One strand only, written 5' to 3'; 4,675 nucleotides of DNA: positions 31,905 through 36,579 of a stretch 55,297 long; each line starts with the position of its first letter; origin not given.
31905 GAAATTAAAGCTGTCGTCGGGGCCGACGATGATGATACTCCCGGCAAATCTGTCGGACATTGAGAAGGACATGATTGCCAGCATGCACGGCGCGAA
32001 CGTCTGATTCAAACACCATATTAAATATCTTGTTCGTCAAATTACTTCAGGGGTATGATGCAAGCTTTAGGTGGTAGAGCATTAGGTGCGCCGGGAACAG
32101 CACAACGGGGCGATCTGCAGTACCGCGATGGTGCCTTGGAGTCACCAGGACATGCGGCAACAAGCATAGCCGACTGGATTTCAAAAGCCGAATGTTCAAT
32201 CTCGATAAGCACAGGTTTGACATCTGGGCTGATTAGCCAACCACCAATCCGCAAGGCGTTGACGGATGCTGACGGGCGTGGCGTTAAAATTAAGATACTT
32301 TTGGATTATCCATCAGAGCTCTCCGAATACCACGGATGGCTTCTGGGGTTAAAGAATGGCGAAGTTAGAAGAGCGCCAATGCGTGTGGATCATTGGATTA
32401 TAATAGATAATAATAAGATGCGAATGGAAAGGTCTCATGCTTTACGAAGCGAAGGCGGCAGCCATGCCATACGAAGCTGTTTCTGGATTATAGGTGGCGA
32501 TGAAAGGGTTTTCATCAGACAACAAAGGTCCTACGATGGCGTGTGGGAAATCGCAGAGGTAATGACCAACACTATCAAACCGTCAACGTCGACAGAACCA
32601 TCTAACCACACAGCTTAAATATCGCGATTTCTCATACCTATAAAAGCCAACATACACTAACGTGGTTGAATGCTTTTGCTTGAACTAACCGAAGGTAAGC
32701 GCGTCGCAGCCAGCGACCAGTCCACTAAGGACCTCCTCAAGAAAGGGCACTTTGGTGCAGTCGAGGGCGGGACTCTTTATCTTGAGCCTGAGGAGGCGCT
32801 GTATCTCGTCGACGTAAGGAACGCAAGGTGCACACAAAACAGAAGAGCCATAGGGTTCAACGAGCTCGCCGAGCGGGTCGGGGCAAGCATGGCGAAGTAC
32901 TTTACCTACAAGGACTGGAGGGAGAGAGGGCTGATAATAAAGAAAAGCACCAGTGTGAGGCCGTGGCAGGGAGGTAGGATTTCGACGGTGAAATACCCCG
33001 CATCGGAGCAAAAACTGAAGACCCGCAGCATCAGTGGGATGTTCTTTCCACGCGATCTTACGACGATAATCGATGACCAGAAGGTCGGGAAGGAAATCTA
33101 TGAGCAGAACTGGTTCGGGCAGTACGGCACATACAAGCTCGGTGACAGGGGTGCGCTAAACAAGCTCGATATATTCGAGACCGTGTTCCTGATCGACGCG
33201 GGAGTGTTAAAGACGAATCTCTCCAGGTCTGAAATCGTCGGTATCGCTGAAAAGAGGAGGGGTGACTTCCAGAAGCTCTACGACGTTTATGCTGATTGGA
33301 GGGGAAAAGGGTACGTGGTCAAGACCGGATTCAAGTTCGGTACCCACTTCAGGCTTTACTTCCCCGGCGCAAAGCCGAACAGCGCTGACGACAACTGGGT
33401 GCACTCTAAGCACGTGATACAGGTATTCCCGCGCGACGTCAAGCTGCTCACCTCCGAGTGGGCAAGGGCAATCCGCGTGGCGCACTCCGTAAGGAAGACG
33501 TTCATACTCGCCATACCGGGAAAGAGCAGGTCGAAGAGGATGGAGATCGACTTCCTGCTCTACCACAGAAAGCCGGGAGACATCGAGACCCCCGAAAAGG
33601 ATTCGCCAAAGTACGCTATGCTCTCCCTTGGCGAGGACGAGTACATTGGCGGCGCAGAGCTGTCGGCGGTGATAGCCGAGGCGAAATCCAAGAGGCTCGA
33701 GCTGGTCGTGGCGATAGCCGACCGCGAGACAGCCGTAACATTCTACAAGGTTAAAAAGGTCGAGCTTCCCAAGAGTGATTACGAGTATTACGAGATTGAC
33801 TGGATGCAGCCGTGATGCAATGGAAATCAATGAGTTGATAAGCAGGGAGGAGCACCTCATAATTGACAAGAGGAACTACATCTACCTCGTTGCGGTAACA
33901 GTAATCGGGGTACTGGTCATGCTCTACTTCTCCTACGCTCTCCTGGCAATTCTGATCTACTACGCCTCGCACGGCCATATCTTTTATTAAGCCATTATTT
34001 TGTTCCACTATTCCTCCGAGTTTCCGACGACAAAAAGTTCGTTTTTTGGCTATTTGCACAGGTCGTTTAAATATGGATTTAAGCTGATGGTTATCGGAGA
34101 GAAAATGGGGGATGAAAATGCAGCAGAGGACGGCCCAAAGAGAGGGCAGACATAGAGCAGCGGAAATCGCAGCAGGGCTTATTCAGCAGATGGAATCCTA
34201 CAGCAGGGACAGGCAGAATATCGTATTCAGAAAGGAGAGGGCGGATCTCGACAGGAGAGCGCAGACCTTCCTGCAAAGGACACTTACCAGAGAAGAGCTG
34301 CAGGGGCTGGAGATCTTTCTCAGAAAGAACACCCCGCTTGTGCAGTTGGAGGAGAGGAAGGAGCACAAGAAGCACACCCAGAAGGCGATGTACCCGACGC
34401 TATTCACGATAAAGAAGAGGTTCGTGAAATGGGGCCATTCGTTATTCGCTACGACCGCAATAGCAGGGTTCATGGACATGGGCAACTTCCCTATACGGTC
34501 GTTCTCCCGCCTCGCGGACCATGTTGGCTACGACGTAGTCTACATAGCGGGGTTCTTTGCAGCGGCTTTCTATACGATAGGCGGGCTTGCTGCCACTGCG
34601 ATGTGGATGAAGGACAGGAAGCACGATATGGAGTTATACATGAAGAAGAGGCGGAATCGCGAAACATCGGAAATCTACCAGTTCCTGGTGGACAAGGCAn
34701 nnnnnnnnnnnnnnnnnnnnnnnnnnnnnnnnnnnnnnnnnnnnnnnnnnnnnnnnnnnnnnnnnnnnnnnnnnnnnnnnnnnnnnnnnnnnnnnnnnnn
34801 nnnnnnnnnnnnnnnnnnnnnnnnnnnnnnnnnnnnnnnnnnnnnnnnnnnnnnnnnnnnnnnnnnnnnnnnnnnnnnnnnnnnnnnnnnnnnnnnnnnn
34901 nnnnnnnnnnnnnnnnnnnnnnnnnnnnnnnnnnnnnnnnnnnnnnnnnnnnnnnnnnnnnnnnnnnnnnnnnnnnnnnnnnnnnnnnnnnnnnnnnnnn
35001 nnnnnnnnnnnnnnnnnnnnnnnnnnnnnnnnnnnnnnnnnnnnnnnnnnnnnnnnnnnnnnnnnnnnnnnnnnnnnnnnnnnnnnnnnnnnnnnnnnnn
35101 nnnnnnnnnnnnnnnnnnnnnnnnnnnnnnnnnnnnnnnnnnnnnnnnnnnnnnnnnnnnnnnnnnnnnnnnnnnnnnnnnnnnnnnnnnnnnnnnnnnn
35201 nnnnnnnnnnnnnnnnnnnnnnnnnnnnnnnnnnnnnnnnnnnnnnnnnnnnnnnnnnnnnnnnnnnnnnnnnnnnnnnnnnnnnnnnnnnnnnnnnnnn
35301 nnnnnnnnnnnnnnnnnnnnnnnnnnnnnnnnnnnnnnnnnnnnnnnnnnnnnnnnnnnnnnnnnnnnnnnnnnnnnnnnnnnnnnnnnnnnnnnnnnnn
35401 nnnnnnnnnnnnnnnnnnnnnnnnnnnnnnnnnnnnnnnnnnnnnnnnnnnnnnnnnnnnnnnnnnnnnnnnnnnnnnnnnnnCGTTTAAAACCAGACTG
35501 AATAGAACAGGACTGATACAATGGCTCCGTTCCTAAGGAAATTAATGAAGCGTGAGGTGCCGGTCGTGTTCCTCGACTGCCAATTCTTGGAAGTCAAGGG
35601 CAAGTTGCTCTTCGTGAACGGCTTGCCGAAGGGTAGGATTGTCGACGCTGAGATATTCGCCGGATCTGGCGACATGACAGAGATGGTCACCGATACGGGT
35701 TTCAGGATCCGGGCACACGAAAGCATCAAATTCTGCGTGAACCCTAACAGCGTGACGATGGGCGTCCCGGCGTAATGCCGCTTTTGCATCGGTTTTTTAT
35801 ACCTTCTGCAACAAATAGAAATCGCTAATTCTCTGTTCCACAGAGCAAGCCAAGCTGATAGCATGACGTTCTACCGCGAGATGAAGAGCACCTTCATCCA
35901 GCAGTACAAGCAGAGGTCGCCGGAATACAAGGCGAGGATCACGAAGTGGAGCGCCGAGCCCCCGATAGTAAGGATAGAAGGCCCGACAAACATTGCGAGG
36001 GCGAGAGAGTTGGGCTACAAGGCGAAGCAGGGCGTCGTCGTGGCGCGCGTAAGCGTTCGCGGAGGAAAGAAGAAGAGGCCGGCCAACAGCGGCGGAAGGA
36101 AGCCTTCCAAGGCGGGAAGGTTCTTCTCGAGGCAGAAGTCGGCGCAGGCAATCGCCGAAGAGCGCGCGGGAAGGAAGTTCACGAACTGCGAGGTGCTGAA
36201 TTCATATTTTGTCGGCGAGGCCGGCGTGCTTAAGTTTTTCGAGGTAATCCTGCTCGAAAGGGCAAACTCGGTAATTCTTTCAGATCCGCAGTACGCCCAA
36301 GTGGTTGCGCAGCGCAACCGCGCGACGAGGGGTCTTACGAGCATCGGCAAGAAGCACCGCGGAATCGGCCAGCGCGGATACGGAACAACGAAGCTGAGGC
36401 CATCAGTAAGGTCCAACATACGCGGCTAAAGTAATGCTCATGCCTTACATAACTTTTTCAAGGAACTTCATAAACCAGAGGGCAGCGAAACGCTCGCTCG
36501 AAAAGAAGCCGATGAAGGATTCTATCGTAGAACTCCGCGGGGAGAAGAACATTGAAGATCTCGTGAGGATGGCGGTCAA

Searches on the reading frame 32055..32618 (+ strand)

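Call 16: search_protein_families(library=pfam, proteins=[window:32055-32618:+], max_evalue=0.001)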
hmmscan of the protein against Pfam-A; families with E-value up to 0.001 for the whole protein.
window:32055-32618:+ (187 aa): 1 family
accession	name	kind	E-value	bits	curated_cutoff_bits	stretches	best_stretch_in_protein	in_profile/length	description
PF13091.12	PLDc_2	-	0.00035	20.9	27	1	40-125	3-56/132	PLD-like domain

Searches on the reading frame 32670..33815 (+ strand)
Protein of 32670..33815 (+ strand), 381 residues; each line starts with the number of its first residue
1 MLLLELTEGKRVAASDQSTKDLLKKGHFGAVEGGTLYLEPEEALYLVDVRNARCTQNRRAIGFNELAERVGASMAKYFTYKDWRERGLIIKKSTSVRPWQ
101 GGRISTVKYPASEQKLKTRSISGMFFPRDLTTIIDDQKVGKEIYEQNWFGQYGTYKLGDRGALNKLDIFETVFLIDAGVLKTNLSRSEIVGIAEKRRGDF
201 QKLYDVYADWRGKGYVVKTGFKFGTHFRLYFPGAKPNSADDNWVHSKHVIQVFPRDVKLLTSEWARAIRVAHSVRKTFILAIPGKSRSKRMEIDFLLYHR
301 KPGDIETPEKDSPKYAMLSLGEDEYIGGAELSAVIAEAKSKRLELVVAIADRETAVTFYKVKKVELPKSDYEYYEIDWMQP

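Call 16: search_protein_families(library=pfam, proteins=[window:32670-33815:+], max_evalue=0.001)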
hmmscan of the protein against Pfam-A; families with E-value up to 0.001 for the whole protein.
window:32670-33815:+ (381 aa): 3 families
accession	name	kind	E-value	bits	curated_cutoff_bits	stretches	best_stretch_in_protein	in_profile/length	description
PF01974.23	tRNA_int_endo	-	8.1e-28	96.8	27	1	200-283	1-77/85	tRNA intron endonuclease, catalytic C-terminal domain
PF02778.19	tRNA_int_endo_N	-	9.4e-14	51.1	21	1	8-66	6-66/67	tRNA intron endonuclease, N-terminal domain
PF12928.12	tRNA_int_end_N2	-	7.3e-06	26.4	24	0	27-49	39-62/69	tRNA-splicing endonuclease subunit sen54 N-term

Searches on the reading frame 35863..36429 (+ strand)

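Call 12: search_protein_families(library=pfam, proteins=[window:35863-36429:+], max_evalue=0.01)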
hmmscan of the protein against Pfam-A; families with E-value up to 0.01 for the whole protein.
window:35863-36429:+ (188 aa): 1 family
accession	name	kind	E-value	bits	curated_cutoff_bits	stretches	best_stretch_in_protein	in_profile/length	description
PF00827.22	Ribosomal_L15e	-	1.1e-50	172.5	27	1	22-185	22-191/191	Ribosomal L15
